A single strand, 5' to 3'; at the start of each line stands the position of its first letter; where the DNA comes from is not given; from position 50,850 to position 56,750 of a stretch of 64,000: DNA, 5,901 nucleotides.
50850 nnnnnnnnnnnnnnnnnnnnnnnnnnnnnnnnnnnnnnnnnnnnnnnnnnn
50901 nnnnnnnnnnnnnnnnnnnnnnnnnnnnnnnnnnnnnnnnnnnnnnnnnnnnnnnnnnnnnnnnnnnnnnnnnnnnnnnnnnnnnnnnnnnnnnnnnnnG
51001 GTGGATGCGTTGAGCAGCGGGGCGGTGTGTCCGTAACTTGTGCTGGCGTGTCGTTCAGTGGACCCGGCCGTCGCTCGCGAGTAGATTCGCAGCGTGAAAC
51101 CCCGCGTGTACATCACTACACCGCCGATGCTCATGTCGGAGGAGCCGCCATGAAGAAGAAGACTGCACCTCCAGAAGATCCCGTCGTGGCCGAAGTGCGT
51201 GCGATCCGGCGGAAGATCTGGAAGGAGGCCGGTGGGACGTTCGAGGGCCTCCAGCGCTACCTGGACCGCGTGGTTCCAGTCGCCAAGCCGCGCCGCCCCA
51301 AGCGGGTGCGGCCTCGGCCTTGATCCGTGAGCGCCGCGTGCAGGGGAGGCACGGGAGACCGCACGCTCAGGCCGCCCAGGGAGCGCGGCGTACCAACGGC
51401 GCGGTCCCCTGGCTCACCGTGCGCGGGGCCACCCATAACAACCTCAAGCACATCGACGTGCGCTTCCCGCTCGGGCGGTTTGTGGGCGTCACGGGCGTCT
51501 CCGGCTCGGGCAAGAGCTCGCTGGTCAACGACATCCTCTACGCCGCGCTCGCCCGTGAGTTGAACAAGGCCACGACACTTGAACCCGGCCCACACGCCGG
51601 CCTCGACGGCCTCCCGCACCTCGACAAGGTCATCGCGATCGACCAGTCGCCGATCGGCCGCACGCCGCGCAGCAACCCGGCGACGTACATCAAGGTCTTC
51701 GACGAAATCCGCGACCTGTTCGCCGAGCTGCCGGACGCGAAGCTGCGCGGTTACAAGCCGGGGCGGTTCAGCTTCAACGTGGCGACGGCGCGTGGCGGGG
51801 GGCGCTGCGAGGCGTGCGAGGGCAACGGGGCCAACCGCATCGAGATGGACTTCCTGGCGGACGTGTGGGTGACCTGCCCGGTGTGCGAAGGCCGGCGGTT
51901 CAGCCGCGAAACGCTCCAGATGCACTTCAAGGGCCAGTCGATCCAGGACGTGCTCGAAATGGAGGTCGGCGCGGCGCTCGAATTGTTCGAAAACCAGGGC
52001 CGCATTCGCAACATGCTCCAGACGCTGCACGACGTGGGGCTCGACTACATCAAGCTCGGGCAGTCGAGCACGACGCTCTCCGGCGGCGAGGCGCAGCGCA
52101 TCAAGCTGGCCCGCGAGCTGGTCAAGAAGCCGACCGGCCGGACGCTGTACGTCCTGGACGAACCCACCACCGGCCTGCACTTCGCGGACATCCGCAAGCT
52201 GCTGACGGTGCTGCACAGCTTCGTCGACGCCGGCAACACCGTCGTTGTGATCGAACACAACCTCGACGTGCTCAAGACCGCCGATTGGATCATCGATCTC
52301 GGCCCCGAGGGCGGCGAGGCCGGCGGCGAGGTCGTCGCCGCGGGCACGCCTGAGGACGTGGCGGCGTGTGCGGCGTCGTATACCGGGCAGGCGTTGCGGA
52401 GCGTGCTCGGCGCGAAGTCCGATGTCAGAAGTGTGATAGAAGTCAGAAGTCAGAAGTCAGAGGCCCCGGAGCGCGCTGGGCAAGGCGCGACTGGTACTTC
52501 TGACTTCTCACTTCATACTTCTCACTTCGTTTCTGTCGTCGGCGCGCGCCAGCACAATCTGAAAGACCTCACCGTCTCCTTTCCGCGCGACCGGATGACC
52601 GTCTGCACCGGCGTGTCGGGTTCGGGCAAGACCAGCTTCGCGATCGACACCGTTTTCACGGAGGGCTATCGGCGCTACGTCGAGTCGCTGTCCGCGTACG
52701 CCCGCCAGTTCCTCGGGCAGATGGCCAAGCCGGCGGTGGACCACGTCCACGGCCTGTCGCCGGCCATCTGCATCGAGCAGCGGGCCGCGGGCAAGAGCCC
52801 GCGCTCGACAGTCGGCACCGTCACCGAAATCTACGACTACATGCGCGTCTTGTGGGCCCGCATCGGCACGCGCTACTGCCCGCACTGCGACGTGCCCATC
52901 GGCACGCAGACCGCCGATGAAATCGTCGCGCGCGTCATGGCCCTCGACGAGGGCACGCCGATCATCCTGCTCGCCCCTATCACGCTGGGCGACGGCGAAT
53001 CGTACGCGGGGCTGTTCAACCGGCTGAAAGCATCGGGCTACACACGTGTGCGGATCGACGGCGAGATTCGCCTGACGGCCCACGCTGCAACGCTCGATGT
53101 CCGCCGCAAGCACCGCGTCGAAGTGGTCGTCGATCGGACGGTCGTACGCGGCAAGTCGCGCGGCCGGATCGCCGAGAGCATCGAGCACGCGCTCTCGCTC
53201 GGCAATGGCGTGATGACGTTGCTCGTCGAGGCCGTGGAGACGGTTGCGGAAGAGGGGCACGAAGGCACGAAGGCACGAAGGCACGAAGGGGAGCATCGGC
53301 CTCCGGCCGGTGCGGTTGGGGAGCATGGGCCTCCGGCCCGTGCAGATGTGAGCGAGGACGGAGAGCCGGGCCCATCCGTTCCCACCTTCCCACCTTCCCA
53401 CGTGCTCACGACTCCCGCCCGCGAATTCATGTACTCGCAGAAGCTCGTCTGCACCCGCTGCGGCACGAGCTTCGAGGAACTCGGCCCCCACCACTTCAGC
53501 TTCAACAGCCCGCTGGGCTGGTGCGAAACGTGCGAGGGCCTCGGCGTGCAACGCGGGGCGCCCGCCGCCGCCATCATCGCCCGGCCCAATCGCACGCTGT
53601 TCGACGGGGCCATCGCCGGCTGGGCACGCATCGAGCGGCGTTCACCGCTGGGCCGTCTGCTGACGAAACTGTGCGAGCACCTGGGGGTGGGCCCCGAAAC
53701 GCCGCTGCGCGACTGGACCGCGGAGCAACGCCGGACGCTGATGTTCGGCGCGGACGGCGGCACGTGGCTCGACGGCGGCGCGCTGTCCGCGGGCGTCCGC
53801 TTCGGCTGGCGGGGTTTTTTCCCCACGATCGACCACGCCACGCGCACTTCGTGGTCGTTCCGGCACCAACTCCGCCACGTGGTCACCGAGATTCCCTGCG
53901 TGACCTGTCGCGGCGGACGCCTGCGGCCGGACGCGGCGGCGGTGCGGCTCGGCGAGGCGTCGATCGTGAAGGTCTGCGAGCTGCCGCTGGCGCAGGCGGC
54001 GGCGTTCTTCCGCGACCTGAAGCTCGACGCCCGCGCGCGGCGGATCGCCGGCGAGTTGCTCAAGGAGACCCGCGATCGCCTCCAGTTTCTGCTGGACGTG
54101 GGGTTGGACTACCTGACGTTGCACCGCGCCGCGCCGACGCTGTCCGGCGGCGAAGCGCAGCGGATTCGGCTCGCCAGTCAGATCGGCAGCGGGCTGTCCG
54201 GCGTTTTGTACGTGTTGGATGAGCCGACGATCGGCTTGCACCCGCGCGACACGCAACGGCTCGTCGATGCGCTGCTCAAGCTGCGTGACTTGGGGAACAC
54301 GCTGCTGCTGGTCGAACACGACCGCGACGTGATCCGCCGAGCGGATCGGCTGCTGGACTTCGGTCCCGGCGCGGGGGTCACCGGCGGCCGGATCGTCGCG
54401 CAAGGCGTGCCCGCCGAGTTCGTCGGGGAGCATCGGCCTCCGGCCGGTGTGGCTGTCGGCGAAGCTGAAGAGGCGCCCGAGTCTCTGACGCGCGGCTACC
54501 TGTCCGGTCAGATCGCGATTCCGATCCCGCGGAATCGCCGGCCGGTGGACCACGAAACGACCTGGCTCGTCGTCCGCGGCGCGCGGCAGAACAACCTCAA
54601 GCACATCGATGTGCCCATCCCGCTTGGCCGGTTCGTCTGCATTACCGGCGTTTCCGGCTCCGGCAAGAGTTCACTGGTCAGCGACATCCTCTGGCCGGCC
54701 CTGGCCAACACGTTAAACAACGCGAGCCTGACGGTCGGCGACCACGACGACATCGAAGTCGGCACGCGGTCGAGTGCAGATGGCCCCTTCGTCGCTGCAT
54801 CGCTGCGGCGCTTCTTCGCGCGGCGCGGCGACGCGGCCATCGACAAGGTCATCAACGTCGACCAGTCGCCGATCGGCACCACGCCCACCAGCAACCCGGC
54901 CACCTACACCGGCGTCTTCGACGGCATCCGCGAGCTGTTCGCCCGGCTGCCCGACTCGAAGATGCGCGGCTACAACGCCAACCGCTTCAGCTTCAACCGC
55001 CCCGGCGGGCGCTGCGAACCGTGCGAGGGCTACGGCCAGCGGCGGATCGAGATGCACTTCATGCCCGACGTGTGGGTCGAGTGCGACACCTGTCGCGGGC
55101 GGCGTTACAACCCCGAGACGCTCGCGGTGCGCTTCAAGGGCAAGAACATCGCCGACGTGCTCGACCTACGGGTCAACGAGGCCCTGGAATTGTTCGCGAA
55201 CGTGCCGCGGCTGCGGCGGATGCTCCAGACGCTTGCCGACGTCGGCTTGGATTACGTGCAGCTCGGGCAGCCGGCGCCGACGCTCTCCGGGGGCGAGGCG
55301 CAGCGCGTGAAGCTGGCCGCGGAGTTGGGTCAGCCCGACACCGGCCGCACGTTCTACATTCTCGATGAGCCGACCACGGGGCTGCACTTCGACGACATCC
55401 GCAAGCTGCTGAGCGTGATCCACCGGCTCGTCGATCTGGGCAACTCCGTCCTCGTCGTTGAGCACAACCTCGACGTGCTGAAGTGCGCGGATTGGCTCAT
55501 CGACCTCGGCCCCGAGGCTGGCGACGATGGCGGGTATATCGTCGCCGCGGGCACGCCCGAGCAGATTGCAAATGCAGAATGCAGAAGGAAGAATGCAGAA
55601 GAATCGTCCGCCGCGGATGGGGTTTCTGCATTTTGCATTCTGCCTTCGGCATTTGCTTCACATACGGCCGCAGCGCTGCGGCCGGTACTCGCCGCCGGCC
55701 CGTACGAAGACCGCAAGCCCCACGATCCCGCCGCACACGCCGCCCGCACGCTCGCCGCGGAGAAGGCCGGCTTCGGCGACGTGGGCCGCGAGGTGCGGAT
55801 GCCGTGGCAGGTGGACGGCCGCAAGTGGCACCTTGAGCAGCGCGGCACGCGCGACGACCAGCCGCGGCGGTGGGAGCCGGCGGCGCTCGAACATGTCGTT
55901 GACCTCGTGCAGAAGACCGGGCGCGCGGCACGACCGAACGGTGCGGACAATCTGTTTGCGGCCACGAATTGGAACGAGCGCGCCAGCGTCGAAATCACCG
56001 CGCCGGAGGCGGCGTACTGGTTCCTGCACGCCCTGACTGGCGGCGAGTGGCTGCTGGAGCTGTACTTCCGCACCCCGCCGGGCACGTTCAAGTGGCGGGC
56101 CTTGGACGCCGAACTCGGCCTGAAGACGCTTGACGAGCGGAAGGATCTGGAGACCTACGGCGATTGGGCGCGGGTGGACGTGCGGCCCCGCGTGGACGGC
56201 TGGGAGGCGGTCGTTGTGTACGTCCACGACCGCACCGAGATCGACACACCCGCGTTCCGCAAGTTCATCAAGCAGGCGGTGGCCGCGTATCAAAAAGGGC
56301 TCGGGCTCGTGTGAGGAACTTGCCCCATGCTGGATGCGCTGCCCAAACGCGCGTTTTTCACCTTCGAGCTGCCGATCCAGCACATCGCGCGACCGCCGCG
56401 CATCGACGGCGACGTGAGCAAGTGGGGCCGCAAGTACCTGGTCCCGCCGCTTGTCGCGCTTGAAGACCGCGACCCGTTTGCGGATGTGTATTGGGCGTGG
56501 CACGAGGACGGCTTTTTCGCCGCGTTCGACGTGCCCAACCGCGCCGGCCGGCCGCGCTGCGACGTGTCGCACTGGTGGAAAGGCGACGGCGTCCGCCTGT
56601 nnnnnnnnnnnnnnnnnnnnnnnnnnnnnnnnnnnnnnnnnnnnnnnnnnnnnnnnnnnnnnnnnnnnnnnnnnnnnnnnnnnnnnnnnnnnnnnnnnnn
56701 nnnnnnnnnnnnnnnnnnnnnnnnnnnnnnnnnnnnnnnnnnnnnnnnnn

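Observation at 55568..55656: Third hairpin insert in uvrA, between NBD-II and the unknown C-terminal domain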

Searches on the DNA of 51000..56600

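Call 58: search_rna_families(source=window, start=51000, end=56600, threshold=evalue, max_evalue=1)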
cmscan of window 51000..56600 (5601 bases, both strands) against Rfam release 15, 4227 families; matches with E-value up to 1: 1.
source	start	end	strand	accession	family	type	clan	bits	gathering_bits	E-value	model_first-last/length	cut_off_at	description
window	55571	55646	-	RF03607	mir-9447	Gene; miRNA;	-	23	67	0.53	1-68/68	no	mir-9447 microRNA precursor family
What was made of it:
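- On Structured RNA family (Rfam): The only hit is a miRNA precursor model at E 0.53, 23 bits against a gathering score of 67 (call 58).
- Tried and rejected: The Rfam scan of 51000-56600 gave nothing (call 58).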

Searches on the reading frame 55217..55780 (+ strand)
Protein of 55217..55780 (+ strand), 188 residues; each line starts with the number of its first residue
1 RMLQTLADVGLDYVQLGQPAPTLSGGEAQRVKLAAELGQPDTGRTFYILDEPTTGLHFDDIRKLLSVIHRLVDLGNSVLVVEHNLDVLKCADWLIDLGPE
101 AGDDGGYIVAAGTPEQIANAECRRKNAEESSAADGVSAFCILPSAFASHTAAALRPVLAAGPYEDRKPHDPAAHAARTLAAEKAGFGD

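Call 45: search_solved_structures(query=window:55217-55780:+, show_alignments=2, max_evalue=0.00001)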
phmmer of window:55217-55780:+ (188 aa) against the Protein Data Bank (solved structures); distinct sequences matched with E-value up to 0.00001: 69 (the best 60 are shown).
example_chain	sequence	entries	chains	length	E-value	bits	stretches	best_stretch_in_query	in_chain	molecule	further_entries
9ga5_A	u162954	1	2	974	1.7e-86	291.8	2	1-119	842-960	UvrABC system protein A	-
3zqj_A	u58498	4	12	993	1.8e-86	291.7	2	1-120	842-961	UVRABC SYSTEM PROTEIN A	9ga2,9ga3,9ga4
6n9l_A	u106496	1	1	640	3e-86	291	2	1-119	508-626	UvrABC system protein A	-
3pih_A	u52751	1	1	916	8.7e-86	289.5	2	1-119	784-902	UvrABC system protein A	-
3ux8_A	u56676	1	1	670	1.6e-85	288.6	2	1-120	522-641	Excinuclease ABC, A subunit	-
2r6f_A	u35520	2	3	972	3.9e-85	287.4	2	1-120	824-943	Excinuclease ABC subunit A | Excinuclease ABC, A subunit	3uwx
9gxu_A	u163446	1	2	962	6.8e-81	273.6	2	2-121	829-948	UvrABC system protein A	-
9gxw_A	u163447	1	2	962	6.8e-81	273.6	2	2-121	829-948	UvrABC system protein A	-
9gxk_A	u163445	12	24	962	6.8e-81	273.6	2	2-121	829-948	UvrABC system protein A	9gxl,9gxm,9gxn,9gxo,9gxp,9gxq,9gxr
2vf7_A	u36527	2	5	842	1.4e-68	233.5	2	1-120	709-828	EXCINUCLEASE ABC, SUBUNIT A. | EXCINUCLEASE ABC SUBUNIT A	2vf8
7sh1_A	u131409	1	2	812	3.3e-62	212.7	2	2-120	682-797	Excinuclease ABC subunit UvrA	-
3j15_B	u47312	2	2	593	1e-14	57.9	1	19-96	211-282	ABC transporter ATP-binding protein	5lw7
3bk7_A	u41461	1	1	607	1.1e-14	57.8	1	19-96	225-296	ABC transporter ATP-binding protein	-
5yv5_A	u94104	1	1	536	1.8e-14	57.1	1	20-95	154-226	ATPase RIL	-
1yqt_A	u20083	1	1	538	1.9e-14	57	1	21-95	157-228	RNase l inhibitor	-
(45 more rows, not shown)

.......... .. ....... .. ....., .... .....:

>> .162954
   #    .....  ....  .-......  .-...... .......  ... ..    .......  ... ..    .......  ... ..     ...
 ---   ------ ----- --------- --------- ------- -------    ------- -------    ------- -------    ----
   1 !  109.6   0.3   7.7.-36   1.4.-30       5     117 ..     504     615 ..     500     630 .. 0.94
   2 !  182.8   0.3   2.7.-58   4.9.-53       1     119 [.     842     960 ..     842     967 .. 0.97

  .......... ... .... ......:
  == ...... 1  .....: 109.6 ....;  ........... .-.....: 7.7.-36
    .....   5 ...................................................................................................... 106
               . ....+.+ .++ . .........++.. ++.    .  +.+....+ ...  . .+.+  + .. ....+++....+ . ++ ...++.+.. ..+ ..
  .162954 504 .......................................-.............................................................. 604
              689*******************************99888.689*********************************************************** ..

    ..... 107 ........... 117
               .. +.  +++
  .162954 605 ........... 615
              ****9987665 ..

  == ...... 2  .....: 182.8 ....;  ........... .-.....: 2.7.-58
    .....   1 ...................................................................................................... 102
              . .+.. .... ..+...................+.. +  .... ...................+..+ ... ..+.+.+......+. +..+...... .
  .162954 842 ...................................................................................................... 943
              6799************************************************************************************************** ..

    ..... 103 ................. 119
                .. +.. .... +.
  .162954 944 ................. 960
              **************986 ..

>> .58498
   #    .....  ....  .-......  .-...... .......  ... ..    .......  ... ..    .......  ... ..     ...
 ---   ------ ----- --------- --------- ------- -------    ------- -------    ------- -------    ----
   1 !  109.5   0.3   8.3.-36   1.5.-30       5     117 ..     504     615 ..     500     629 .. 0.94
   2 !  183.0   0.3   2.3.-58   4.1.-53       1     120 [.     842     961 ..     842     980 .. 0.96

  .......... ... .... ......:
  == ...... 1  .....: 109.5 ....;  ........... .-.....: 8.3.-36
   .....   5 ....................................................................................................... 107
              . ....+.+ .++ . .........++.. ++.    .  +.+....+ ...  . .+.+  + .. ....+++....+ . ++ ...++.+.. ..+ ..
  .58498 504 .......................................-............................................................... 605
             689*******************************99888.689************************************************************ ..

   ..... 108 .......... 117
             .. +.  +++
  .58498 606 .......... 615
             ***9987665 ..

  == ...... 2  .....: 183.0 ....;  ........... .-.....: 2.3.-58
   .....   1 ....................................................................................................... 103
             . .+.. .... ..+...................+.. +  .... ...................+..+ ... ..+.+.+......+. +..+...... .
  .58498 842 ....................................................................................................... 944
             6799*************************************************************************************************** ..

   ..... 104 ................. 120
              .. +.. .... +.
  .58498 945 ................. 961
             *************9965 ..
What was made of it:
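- On UvrA (NCBIfam NF001503 / TIGR00630), the host gene: Matches to solved UvrA chains at about 1e-86 (call 45).
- The position corresponds to the last ~15-30 residues of solved UvrA chains (call 45).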
